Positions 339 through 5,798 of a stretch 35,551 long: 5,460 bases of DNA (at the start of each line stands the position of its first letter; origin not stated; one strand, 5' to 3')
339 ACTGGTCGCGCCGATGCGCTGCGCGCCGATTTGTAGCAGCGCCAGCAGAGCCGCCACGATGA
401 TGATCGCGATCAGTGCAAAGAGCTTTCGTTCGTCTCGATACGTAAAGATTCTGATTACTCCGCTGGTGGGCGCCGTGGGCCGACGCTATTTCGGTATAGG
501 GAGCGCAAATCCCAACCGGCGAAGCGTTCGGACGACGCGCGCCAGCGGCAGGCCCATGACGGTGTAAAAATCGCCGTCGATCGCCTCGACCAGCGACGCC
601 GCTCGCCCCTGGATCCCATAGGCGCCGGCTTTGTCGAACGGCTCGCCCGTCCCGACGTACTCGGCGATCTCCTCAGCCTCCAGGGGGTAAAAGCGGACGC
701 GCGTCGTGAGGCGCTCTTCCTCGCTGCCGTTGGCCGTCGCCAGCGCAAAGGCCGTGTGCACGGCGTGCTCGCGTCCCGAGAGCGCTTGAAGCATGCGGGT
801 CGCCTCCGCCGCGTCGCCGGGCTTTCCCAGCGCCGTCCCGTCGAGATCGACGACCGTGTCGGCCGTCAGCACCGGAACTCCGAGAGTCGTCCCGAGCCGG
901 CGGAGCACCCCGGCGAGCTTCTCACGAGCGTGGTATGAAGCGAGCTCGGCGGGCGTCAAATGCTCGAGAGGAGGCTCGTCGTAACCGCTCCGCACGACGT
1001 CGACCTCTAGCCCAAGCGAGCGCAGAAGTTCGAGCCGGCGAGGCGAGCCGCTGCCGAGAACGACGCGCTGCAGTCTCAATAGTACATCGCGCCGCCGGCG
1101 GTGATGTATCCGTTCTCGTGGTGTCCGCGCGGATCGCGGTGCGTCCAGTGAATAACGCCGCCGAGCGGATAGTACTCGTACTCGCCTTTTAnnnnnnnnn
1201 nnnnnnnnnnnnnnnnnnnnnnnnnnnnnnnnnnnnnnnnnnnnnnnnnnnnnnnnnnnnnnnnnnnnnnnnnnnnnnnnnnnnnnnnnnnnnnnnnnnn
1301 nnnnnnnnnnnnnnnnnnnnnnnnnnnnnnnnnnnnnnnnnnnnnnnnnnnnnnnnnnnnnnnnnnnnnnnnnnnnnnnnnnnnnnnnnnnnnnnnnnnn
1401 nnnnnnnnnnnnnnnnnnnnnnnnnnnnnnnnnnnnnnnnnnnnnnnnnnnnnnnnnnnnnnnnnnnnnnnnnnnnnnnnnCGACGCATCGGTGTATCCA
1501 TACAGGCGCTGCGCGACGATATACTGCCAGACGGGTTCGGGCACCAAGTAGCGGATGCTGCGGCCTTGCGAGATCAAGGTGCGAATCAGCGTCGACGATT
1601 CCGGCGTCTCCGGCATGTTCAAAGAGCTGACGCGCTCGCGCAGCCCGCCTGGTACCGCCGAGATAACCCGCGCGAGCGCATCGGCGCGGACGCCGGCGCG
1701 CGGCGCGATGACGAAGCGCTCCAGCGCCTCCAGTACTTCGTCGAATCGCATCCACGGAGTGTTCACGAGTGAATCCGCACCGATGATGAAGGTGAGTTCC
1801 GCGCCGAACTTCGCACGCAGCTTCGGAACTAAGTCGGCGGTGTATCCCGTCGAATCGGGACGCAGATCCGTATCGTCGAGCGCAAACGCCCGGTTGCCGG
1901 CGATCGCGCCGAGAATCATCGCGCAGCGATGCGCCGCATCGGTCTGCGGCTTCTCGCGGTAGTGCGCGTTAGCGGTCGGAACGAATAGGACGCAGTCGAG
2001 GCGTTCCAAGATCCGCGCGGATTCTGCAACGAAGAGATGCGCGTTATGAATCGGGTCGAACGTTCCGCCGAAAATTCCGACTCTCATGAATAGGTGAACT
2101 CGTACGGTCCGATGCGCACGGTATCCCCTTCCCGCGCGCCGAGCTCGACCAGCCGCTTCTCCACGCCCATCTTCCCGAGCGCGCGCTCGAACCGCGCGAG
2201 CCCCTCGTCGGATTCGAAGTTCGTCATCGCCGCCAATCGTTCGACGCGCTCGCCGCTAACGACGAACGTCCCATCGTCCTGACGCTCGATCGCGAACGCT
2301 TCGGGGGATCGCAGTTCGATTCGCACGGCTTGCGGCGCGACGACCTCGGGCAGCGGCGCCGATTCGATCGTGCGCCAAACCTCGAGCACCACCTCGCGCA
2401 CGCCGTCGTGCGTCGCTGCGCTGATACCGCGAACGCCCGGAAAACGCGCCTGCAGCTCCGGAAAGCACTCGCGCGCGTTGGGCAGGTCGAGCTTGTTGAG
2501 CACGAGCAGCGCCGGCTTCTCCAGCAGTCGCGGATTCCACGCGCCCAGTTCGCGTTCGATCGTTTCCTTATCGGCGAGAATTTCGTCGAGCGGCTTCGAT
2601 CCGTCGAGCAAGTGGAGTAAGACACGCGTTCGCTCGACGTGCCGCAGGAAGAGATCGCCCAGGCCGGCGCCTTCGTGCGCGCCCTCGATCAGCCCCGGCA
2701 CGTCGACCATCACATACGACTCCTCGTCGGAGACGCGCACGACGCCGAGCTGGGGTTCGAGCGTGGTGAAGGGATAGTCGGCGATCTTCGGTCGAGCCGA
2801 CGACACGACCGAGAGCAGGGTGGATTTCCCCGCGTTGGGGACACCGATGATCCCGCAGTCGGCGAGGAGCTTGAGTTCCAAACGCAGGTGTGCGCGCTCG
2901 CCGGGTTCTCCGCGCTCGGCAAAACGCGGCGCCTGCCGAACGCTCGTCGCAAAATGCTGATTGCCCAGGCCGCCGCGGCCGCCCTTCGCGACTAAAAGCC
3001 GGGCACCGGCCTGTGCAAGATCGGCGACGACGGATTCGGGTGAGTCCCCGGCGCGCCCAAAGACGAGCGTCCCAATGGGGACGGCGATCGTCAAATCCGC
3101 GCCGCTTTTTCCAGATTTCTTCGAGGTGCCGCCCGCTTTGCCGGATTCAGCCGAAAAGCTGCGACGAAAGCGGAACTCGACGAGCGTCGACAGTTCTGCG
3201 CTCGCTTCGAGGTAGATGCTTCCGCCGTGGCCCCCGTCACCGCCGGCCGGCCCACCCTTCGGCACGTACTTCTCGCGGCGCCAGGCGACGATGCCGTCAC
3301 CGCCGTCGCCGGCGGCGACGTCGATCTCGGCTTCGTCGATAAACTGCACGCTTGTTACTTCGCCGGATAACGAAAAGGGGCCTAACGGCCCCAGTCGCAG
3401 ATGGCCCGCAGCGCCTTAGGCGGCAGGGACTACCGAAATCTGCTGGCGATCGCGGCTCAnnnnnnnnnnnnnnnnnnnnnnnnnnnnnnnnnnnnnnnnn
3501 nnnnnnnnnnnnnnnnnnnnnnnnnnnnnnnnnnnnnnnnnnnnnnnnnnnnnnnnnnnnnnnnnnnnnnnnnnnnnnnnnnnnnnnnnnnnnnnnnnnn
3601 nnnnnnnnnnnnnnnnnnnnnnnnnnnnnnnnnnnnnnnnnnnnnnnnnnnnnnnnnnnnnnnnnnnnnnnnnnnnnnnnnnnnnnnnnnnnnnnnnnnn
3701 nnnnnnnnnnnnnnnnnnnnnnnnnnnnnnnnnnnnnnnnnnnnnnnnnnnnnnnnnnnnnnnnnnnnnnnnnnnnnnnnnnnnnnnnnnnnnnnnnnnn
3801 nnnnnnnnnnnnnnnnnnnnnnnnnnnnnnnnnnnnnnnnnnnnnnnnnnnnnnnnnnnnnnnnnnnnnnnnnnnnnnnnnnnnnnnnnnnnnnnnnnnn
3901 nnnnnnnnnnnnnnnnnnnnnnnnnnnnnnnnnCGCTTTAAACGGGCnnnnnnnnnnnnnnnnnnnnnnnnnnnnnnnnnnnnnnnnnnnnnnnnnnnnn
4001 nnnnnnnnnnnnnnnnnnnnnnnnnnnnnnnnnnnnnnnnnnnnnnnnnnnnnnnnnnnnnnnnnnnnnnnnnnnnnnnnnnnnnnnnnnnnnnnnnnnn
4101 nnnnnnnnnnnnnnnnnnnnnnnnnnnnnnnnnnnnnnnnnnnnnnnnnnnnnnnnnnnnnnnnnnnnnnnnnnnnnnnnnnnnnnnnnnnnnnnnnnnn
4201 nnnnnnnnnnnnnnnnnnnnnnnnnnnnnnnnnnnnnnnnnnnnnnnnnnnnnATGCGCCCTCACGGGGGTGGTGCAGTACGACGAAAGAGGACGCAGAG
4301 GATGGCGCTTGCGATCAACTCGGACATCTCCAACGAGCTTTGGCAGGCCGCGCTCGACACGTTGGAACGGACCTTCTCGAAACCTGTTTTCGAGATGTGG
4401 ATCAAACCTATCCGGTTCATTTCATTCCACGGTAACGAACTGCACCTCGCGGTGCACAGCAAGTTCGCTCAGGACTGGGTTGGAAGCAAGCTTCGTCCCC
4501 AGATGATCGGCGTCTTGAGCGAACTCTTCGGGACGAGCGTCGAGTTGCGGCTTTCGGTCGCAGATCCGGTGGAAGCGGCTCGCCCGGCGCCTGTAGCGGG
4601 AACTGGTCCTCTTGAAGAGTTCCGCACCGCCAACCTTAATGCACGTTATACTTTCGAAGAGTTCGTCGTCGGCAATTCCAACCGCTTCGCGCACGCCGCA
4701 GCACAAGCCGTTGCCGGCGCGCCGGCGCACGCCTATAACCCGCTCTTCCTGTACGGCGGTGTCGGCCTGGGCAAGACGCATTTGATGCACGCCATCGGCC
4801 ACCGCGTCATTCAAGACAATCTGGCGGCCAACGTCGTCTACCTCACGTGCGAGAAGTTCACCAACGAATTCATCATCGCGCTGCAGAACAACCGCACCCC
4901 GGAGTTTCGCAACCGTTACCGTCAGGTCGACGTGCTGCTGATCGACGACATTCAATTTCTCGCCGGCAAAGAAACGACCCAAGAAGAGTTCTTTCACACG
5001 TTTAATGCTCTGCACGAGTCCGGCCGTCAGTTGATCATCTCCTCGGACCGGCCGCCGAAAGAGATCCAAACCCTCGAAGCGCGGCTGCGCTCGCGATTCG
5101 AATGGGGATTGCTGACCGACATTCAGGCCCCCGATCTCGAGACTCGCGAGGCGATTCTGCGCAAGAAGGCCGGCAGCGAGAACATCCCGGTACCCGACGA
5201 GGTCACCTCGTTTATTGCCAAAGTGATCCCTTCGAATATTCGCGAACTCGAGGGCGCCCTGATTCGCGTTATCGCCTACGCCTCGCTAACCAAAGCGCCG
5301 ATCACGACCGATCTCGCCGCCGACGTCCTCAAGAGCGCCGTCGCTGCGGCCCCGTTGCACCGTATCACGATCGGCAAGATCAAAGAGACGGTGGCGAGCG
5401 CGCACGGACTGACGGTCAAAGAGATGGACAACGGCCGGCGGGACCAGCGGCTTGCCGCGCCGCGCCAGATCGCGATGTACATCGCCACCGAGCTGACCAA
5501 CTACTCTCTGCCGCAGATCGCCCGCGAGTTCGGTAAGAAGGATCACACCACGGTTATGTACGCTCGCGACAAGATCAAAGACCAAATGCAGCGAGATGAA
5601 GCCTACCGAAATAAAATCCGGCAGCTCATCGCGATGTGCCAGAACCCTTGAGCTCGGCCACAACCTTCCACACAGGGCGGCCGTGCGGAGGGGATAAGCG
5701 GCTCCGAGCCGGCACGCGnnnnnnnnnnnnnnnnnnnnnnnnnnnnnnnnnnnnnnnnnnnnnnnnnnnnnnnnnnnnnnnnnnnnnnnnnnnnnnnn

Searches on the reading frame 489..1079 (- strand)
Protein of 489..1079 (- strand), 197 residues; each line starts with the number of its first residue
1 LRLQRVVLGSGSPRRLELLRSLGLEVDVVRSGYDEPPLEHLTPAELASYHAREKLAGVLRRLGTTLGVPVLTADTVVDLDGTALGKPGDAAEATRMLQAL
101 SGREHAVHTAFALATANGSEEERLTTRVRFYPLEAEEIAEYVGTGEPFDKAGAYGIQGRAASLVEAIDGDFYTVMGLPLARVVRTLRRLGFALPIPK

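Call 15: search_protein_families(library=pfam, proteins=[window:489-1079:-], max_evalue=0.001)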
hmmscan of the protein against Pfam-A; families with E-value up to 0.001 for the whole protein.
window:489-1079:- (197 aa): 1 family
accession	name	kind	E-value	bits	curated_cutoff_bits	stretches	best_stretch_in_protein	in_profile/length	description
PF02545.19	Maf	-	5e-56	189.8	27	1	5-188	1-186/187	Maf-like protein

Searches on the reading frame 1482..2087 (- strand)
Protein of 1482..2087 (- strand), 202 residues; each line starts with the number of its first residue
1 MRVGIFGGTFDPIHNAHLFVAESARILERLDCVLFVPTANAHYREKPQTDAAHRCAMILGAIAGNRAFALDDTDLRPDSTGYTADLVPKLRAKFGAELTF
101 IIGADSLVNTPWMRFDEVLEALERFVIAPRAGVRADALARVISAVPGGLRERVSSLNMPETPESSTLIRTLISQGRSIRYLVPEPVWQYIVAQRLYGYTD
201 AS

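Call 69: search_protein_families(library=pfam, proteins=[window:1482-2087:-], max_evalue=0.01)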
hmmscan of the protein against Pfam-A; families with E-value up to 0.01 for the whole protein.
window:1482-2087:- (202 aa): 1 family
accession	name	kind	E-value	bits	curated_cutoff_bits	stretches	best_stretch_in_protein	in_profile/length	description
PF01467.32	CTP_transf_like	-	1e-18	68.3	21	1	5-169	1-131/133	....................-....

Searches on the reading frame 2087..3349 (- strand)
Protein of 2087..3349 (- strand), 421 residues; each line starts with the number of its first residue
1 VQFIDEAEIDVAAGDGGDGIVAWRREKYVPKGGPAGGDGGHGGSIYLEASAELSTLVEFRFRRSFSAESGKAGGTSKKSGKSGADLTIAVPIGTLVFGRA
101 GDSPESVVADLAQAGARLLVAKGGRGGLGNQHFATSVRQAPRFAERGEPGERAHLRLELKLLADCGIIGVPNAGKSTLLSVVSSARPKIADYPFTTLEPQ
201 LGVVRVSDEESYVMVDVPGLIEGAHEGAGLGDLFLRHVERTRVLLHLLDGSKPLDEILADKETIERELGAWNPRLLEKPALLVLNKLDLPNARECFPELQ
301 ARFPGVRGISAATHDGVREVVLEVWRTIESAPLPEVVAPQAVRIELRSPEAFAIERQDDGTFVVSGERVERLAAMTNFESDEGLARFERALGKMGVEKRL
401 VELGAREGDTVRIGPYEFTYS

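Call 15: search_protein_families(library=pfam, proteins=[window:2087-3349:-], max_evalue=0.001)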
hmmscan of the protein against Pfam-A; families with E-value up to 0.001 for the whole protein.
window:2087-3349:- (421 aa): 4 families
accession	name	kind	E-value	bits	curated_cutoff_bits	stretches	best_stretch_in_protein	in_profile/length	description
PF01018.28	GTP1_OBG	-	5.3e-57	192.2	27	1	4-161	1-155/155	GTP1/OBG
PF09269.16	DUF1967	-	1.9e-25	89.1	27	1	352-420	1-70/70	Domain of unknown function (DUF1967)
PF01926.29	MMR_HSR1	-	1.2e-23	83.9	21.9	1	165-286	2-113/113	50S ribosome-binding GTPase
PF02421.24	FeoB_N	-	4.3e-08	33.3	27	1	166-220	4-57/156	Ferrous iron transport protein B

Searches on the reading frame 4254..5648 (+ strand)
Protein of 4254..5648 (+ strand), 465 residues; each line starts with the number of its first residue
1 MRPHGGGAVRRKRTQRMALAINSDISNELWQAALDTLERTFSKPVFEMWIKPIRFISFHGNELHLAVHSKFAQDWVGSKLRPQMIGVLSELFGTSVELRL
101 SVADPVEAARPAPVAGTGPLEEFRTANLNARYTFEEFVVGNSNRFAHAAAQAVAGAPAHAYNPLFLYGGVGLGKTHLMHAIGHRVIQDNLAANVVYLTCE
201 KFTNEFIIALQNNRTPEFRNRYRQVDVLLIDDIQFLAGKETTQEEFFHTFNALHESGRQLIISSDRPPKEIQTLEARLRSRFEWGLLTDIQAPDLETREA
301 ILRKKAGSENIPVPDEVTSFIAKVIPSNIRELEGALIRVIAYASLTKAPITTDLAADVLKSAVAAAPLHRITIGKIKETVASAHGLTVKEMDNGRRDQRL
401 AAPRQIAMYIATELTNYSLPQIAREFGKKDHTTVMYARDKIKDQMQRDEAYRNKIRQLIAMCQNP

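Call 15: search_protein_families(library=pfam, proteins=[window:4254-5648:+], max_evalue=0.001)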
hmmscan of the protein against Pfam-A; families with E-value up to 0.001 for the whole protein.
window:4254-5648:+ (465 aa): 8 families
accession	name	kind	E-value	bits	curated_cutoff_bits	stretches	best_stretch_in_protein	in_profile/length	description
PF00308.24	Bac_DnaA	-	1.7e-74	249.8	23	1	128-289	1-162/162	Bacterial DnaA ATPAse domain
PF08299.17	Bac_DnaA_C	-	9.2e-24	83.7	31.5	1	375-441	3-69/69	Bacterial dnaA protein helix-turn-helix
PF11638.13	DnaA_N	-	4.3e-12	46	24.6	1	27-79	1-54/65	DnaA N-terminal domain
PF01695.23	IstB_IS21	-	1.2e-08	35.2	24.1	1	162-267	93-195/238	IstB-like ATP binding protein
PF00004.35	AAA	-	1.1e-06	29.6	21.2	1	165-283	2-124/131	ATPase family associated with various cellular activities (AAA)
PF03969.22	AFG1_ATPase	-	0.00031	20.2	27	0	140-180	39-80/361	AFG1-like ATPase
PF13401.12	AAA_22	-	0.00081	20.1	27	0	163-203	7-45/130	AAA domain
PF13173.12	AAA_14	-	0.00093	19.6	27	0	162-257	3-88/129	AAA domain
